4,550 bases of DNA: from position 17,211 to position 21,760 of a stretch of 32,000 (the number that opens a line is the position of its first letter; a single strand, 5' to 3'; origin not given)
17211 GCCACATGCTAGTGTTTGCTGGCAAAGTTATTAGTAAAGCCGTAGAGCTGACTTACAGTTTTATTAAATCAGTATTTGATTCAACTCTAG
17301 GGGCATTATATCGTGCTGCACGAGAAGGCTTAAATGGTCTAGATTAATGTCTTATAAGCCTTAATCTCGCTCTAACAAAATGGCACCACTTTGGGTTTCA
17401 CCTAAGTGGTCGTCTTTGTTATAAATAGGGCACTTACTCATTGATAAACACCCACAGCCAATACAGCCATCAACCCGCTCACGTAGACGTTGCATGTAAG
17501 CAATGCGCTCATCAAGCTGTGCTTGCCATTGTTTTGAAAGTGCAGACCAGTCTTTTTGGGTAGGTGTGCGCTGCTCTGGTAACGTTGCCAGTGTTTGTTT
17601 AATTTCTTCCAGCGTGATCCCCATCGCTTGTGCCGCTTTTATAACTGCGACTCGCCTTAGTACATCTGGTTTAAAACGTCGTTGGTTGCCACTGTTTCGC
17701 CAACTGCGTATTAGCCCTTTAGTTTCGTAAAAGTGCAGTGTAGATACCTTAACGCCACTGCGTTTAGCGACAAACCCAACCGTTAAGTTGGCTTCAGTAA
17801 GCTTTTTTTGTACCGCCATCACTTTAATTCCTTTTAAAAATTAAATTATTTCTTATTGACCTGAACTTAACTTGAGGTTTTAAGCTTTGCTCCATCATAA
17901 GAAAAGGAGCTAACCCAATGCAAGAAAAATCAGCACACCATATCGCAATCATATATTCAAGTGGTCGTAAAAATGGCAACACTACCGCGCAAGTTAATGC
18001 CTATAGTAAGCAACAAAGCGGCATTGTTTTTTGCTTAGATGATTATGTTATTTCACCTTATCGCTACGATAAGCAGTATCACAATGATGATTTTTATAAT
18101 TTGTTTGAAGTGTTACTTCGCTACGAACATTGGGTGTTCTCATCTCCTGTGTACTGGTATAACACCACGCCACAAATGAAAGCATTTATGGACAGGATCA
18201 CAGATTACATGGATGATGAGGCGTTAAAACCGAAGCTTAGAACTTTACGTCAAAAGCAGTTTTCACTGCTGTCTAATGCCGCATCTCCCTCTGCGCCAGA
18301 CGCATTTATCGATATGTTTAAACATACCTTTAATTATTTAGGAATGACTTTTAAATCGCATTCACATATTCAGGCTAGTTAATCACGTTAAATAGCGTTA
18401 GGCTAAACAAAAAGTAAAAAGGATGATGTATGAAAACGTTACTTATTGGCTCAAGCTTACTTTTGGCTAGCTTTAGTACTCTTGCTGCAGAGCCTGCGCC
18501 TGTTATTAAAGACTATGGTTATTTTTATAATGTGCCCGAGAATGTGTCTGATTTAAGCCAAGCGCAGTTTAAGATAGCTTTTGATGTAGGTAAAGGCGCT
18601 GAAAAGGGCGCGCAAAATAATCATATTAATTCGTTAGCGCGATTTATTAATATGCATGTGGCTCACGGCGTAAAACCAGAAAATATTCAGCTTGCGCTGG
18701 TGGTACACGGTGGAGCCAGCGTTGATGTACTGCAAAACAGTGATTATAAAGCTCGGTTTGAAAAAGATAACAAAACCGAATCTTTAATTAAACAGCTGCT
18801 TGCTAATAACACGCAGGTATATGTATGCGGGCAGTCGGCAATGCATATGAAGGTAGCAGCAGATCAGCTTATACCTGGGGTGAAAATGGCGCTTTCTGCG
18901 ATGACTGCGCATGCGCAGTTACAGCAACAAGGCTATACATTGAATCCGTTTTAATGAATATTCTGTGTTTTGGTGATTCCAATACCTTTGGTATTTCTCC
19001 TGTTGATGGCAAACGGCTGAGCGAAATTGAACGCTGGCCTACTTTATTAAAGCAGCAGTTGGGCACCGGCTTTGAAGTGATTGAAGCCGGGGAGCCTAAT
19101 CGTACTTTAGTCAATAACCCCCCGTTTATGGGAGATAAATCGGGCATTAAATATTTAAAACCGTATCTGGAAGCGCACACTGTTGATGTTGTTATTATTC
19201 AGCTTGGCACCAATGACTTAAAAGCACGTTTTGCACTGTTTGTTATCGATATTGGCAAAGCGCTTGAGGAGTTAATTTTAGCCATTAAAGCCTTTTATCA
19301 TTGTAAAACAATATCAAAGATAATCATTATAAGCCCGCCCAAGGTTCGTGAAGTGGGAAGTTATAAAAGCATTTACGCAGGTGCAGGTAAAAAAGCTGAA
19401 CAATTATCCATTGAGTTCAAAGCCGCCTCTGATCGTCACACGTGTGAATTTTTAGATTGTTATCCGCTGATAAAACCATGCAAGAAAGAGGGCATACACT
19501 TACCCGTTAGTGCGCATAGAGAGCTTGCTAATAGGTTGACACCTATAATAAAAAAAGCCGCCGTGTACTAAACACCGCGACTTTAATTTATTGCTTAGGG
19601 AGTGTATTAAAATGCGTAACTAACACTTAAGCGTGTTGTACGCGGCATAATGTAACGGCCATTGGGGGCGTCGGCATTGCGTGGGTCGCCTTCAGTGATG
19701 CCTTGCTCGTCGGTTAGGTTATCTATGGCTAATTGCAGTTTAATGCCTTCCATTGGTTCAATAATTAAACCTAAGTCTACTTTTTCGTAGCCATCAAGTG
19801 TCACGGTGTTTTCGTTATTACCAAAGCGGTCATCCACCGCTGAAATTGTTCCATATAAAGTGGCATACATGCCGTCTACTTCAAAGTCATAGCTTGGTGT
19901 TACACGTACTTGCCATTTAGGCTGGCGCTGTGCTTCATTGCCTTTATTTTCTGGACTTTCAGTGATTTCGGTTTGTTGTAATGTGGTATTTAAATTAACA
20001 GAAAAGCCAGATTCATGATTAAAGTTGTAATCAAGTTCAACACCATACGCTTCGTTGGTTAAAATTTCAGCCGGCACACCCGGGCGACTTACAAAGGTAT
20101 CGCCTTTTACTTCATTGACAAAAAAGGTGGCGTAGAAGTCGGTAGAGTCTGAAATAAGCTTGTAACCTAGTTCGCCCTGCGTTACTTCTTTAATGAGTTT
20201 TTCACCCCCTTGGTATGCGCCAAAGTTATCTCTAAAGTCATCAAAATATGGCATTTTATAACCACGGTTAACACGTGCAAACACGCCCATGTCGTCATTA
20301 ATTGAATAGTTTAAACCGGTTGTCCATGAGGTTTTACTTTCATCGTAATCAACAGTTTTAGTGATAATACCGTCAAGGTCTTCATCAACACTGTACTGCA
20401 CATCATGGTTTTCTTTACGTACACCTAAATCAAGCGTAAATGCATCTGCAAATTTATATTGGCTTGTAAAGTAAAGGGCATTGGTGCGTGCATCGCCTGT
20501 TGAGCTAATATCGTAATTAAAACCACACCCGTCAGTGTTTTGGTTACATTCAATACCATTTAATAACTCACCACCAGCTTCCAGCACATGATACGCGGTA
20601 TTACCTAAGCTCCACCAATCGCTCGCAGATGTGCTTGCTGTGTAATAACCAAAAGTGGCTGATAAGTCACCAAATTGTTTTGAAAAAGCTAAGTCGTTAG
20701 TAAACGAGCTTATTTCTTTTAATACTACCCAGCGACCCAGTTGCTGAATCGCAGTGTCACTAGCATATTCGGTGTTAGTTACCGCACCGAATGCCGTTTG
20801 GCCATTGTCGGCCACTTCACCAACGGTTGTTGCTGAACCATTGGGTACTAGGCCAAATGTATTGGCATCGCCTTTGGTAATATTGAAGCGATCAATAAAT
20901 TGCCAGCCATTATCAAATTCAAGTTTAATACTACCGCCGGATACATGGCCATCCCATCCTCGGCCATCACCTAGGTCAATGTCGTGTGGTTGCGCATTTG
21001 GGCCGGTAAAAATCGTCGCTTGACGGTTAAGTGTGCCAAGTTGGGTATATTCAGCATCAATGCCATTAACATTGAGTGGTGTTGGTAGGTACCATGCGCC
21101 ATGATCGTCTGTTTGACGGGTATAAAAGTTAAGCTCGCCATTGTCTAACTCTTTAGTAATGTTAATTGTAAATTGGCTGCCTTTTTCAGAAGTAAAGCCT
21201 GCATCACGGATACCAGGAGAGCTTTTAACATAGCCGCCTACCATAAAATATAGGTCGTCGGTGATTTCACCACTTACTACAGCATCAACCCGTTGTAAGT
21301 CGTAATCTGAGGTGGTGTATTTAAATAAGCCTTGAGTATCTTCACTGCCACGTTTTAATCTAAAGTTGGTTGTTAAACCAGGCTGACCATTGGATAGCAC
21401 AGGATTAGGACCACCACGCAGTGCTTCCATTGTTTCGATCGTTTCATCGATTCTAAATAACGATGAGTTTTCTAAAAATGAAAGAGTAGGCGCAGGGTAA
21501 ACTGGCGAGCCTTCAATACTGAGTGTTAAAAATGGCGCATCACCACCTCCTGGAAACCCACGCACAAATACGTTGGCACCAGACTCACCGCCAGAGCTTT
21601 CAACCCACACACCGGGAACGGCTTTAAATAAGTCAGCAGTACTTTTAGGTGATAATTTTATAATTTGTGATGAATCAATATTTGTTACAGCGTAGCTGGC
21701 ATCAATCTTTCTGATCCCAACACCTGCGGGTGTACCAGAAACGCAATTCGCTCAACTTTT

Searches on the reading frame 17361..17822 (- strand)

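Call 61: search_protein_families(library=pfam, proteins=[window:17361-17822:-], max_evalue=0.0001)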
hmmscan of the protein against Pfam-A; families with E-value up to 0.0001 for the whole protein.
window:17361-17822:- (153 aa): 3 families
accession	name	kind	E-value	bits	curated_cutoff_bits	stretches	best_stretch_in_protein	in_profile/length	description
PF09278.17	MerR-DNA-bind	-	2e-17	64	25.4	1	55-120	1-65/65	MerR, DNA binding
PF13411.12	MerR_1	-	2.6e-15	56.7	21.6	1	14-79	2-67/69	MerR HTH family regulatory protein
PF00376.29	MerR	-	3.1e-12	46.6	28.2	1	14-50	1-38/38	MerR family regulatory protein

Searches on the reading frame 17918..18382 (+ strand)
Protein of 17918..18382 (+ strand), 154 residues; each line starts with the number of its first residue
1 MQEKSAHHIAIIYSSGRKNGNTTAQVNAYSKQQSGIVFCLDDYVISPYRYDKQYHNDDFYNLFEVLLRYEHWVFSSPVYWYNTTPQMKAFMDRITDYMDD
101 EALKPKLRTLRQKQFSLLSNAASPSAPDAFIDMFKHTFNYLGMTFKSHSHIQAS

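Call 5: search_protein_families(library=pfam, proteins=[window:17918-18382:+], max_evalue=0.01)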
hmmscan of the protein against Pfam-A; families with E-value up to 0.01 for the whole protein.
window:17918-18382:+ (154 aa): 2 families
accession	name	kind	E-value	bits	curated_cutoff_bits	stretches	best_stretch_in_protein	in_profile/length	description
PF03358.20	FMN_red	-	1e-13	51.6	24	1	9-147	3-141/152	NADPH-dependent FMN reductase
PF02525.22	Flavodoxin_2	-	3.5e-10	40.4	27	1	50-150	59-174/198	Flavodoxin-like fold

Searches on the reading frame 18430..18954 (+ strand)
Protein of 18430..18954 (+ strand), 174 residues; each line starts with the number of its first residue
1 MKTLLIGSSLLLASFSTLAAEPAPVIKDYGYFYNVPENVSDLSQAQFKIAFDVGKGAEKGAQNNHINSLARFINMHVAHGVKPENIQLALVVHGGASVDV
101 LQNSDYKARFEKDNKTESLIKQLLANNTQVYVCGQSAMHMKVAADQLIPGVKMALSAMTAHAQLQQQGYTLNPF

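Call 5: search_protein_families(library=pfam, proteins=[window:18430-18954:+], max_evalue=0.01)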
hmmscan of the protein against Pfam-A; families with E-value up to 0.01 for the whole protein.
window:18430-18954:+ (174 aa): 1 family
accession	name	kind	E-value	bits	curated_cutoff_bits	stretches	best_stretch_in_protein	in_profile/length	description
PF02635.20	DsrE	-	9e-15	55.3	22.7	1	54-170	7-112/116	DsrE/DsrF-like family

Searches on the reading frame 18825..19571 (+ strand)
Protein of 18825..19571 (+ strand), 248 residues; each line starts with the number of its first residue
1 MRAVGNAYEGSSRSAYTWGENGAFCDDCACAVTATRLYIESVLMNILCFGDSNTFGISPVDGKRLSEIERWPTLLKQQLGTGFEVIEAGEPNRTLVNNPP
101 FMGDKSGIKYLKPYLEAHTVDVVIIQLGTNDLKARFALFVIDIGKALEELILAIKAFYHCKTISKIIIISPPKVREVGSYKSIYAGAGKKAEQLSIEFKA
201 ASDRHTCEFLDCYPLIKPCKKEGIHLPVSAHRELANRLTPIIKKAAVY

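Call 61: search_protein_families(library=pfam, proteins=[window:18825-19571:+], max_evalue=0.0001)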
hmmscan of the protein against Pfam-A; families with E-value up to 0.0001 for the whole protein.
window:18825-19571:+ (248 aa): 2 families
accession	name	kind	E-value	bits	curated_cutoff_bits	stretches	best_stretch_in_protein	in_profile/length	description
PF13472.12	Lipase_GDSL_2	-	1.1e-11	46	32.9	1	48-219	1-156/178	GDSL-like Lipase/Acylhydrolase family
PF00657.28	Lipase_GDSL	-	1.2e-08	35.8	23.6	1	46-238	1-208/208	GDSL-like Lipase/Acylhydrolase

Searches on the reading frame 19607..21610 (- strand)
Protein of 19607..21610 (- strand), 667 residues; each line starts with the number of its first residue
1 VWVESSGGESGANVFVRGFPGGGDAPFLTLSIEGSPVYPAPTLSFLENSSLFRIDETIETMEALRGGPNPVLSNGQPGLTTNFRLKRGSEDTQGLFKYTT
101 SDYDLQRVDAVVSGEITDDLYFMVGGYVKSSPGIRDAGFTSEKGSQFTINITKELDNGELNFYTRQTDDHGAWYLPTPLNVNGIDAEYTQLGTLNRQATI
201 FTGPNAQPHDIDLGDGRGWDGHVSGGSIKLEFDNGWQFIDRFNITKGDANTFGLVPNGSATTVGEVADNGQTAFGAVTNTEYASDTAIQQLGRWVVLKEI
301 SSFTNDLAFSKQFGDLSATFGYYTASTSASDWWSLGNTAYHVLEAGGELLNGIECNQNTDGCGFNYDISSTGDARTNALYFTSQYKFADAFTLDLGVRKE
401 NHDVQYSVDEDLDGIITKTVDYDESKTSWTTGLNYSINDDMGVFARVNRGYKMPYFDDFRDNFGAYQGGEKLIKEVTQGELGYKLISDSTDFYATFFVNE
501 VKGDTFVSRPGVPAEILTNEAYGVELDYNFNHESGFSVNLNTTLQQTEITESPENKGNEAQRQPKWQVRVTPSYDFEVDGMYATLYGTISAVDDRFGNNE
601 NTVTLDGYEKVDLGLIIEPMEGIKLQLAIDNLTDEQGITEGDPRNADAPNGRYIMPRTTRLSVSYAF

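Call 61: search_protein_families(library=pfam, proteins=[window:19607-21610:-], max_evalue=0.0001)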
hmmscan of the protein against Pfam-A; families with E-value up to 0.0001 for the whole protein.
window:19607-21610:- (667 aa): 1 family
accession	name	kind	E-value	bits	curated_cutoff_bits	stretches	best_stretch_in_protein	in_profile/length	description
PF00593.30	TonB_dep_Rec_b-barrel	-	3.9e-27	96.6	27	1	246-632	31-436/436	TonB dependent receptor-like, beta-barrel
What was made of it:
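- A TonB-dependent receptor gene lies at 19607-21610 on the other strand (call 61).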
